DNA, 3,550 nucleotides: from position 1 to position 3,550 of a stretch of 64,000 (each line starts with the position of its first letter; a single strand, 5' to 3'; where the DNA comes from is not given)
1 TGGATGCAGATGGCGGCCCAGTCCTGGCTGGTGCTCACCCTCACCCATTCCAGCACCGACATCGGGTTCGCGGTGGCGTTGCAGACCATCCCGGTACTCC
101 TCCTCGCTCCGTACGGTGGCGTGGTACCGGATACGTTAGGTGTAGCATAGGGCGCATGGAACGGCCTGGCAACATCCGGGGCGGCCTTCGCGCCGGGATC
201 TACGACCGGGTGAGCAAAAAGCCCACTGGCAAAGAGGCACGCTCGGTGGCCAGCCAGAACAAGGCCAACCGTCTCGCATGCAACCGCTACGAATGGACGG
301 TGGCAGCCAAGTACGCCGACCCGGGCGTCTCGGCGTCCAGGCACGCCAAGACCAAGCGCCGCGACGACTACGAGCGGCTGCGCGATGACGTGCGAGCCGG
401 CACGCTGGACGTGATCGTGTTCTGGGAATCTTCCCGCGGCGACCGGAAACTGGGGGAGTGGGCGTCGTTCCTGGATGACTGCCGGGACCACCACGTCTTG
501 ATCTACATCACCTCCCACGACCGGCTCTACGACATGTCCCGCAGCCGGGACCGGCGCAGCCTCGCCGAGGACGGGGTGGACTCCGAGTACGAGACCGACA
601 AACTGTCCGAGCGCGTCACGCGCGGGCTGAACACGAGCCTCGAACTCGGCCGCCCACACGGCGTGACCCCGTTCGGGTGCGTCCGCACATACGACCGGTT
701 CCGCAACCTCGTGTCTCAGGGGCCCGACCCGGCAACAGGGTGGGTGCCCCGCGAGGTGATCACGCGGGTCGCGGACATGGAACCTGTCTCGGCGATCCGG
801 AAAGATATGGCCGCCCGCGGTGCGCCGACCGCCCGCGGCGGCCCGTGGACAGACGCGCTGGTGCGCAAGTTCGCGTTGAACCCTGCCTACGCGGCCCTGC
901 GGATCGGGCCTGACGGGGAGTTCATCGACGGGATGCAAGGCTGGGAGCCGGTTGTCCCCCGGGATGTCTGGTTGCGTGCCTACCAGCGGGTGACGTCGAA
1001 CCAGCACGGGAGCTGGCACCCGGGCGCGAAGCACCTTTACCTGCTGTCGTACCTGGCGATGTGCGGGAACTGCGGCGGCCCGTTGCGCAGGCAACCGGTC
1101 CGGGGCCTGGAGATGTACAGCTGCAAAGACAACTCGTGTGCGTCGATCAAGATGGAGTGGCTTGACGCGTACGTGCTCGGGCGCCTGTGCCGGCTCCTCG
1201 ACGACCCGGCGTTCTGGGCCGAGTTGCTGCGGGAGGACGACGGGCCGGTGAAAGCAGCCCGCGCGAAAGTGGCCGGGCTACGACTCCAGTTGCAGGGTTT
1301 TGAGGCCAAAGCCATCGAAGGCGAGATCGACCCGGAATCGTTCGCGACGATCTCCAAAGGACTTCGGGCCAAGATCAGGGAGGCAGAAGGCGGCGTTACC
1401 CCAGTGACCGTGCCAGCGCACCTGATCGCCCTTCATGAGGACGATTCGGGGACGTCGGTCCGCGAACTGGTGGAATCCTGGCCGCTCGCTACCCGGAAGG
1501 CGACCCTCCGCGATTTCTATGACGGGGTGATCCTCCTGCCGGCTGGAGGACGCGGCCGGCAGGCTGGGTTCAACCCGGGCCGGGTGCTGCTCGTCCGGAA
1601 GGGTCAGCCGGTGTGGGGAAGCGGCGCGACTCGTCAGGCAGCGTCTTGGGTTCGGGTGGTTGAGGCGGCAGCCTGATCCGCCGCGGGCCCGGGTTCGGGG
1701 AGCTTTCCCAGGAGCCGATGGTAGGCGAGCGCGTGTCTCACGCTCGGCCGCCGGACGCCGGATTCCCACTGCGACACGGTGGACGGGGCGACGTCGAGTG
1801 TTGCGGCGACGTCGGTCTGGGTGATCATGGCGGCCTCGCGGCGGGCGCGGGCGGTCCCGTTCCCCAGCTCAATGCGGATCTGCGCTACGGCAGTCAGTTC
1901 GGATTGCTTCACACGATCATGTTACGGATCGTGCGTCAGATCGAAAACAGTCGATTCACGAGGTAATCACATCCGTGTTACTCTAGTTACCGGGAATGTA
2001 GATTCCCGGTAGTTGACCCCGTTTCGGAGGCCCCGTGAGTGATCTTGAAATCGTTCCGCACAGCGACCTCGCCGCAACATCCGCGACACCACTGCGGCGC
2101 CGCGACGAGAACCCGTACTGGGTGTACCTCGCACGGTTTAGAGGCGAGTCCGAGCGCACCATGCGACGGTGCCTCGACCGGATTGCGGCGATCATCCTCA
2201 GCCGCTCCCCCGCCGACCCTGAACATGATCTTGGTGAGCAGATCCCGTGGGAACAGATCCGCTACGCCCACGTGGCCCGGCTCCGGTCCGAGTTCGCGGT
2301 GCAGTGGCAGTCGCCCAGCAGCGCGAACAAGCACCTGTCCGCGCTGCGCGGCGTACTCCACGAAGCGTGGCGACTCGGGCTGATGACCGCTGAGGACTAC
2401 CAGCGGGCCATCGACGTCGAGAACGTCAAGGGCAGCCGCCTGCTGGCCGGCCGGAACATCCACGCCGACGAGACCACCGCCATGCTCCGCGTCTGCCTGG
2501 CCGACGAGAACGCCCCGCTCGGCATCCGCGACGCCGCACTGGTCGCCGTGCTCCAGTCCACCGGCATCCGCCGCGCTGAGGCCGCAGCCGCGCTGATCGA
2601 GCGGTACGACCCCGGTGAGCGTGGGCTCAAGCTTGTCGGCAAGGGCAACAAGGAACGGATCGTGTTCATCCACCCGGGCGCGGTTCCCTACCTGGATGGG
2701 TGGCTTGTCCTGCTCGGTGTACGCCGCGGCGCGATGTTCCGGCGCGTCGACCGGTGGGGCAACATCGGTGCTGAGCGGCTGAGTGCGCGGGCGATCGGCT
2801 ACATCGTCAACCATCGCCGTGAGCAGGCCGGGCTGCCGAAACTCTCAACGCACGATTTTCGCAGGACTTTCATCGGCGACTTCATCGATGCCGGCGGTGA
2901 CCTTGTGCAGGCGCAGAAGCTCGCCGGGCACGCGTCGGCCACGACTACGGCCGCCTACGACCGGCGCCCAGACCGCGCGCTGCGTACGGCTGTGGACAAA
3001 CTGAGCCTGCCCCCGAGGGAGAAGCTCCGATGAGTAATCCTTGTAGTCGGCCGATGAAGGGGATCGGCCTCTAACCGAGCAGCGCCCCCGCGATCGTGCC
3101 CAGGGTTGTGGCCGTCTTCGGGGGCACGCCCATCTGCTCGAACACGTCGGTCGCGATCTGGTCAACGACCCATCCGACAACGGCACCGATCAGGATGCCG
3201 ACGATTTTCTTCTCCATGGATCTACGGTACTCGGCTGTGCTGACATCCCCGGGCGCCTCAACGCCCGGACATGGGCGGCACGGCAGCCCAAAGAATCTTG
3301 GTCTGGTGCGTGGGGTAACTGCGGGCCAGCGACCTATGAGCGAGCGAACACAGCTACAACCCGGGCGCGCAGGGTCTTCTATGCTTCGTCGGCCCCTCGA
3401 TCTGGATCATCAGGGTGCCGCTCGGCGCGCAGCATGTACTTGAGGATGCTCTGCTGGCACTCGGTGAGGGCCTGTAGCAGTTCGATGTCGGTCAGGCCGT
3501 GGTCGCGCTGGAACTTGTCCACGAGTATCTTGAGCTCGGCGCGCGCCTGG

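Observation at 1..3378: Element boundary inside an MFS-transporter gene; serine and tyrosine recombinases side by side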

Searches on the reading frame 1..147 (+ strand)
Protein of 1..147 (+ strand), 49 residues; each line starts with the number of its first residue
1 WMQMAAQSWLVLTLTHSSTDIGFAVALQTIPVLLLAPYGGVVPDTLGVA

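Call 9: search_protein_families(library=pfam, proteins=[window:1-147:+], max_evalue=0.01)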
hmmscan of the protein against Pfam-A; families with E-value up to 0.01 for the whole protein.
window:1-147:+ (49 aa): 1 family
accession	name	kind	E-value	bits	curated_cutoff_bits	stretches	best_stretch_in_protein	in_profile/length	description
PF05977.19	MFS_3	-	0.0012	17.8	27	1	1-46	27-72/524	Transmembrane secretion effector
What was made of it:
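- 1..125 (+): 5' part of a host MFS_3 transporter gene (about codons 36-77; TM1-TM2). This is the B arm of attL. Pfam MFS_3 positions 27-72 (call 9).
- On MFS_3 transporters (the disrupted host gene): The fragment matches profile positions 27-72 (call 9).
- Checked: It matches Pfam MFS_3 profile positions 27-72 (E 1.2e-3; this is a fragment, so it scores below the cut-off; call 9).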

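Call 31: find_related_loci(query=window:1-147:+, collection=genome_contigs, flank=5000)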
Query seq(49 aa) (49 aa) in genome_contigs; peptide patterns used: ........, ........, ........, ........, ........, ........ (x = any residue, [..] = any of these).
600 stretches matched a pattern (row limit reached: there are more); 284 encode a relative of the query (tblastn E <= 1e-3); the best 80 are kept; 80 distinct loci.
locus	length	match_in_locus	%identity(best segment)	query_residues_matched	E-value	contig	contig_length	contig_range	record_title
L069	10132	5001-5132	89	1-44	7e-23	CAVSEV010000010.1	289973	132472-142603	MAG: uncultured Actinomycetota bacterium isolate MFD01872.bin.2.128 genome assembly, contig: contig_5322, whole genome s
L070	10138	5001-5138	85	1-46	1e-22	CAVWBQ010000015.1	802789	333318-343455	MAG: uncultured Actinomycetota bacterium isolate MFD05502.bin.2.70 genome assembly, contig: contig_2311, whole genome sh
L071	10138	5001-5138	83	1-46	2e-22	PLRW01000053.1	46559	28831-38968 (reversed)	MAG: Actinomycetota bacterium isolate bog_764 73.20120700_S1D.88_contig_4400, whole genome shotgun sequence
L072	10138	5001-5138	83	1-46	5e-22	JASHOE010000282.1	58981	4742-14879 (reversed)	MAG: Streptosporangiaceae bacterium isolate JOPF015 JOPF_AWAY_contig_981148, whole genome shotgun sequence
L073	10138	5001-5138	80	1-46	5e-22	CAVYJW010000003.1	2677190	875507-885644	MAG: uncultured Actinomycetes bacterium isolate MFD05580.bin.2.4 genome assembly, contig: contig_1534, whole genome shot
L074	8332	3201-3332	84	1-44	6e-22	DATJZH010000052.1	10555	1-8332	MAG TPA_asm: Streptosporangiaceae bacterium isolate SMAG_U15173 k141_2585337, whole genome shotgun sequence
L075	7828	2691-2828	80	1-46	7e-22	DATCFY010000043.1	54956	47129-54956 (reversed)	MAG TPA_asm: Streptosporangiaceae bacterium isolate SMAG_U7792 k141_373232, whole genome shotgun sequence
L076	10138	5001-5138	83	1-46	8e-22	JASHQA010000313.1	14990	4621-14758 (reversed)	MAG: Streptosporangiaceae bacterium isolate JOPF063 JOPF_NEAR_contig_948175, whole genome shotgun sequence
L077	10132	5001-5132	84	1-44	1e-21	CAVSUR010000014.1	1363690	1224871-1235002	MAG: uncultured Actinomycetota bacterium isolate MFD09603.bin.2.206 genome assembly, contig: contig_7246, whole genome s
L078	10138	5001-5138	80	1-46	2e-21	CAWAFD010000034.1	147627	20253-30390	MAG: uncultured Actinomycetota bacterium isolate MFD09603.bin.3.79 genome assembly, contig: contig_42194, whole genome s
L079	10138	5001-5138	78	1-46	2e-21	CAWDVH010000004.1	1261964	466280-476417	MAG: uncultured Actinomycetota bacterium isolate MFD05521.bin.1.148 genome assembly, contig: contig_17753, whole genome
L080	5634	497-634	80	1-46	2e-21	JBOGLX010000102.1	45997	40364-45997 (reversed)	MAG: Terracidiphilus sp. isolate TC-S_metawrap_bin.184 k127_617968, whole genome shotgun sequence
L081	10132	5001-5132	82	1-44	3e-21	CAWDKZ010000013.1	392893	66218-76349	MAG: uncultured Acidimicrobiaceae bacterium isolate MFD04492.bin.2.18 genome assembly, contig: contig_7856, whole genome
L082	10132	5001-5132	84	1-44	3e-21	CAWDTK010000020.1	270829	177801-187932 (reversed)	MAG: uncultured Actinomycetes bacterium isolate MFD05377.bin.2.104 genome assembly, contig: contig_56908, whole genome s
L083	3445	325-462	76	1-46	4e-21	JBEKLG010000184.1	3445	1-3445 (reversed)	MAG: Acidimicrobiales bacterium isolate SPRUCE 365 SPRUCE_365_184, whole genome shotgun sequence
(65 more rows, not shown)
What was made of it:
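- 1..125 (+): 72-89% identity to 80 orthologue loci (call 31).
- Checked: It is 72-89% identical to 80 genomic orthologue loci (call 31).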

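Call 79: search_protein_families(library=pfam, proteins=[L069:4896-6197:+], max_evalue=0.001)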
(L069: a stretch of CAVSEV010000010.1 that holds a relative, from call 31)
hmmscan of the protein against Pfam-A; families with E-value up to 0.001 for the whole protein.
L069:4896-6197:+ (434 aa): 2 families
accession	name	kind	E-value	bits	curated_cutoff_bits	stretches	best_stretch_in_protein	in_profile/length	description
PF05977.19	MFS_3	-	5.4e-62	210.4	27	1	12-396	3-389/524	Transmembrane secretion effector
PF07690.21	MFS_1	-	6.9e-35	121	33.4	2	25-282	2-257/347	Major Facilitator Superfamily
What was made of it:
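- On MFS_3 transporters (the disrupted host gene): Orthologue L069 is 434 aa and scores 210 bits on MFS_3 (call 79).
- Checked: One of them, at full length, scores 210 bits on MFS_3 (call 79).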

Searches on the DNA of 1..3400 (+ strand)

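Call 10: search_dna_similar(query=window:1-3400:+, collection=phages, mode=distant, max_rows=20)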
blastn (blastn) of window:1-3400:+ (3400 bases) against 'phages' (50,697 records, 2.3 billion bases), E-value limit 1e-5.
No match.
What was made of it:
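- Tried and rejected: No DNA similarity to known phages was found (call 10).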

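Call 53: search_rna_families(sources=[L149, L150], threshold=evalue, max_evalue=0.1)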
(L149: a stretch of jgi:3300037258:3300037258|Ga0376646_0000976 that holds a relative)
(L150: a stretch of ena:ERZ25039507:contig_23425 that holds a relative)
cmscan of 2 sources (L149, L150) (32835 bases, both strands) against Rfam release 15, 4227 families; matches with E-value up to 0.1: 1.
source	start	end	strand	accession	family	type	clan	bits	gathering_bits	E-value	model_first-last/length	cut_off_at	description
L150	7956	8029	+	RF00005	tRNA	Gene; tRNA;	CL00001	66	29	2.1e-12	1-71/71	no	tRNA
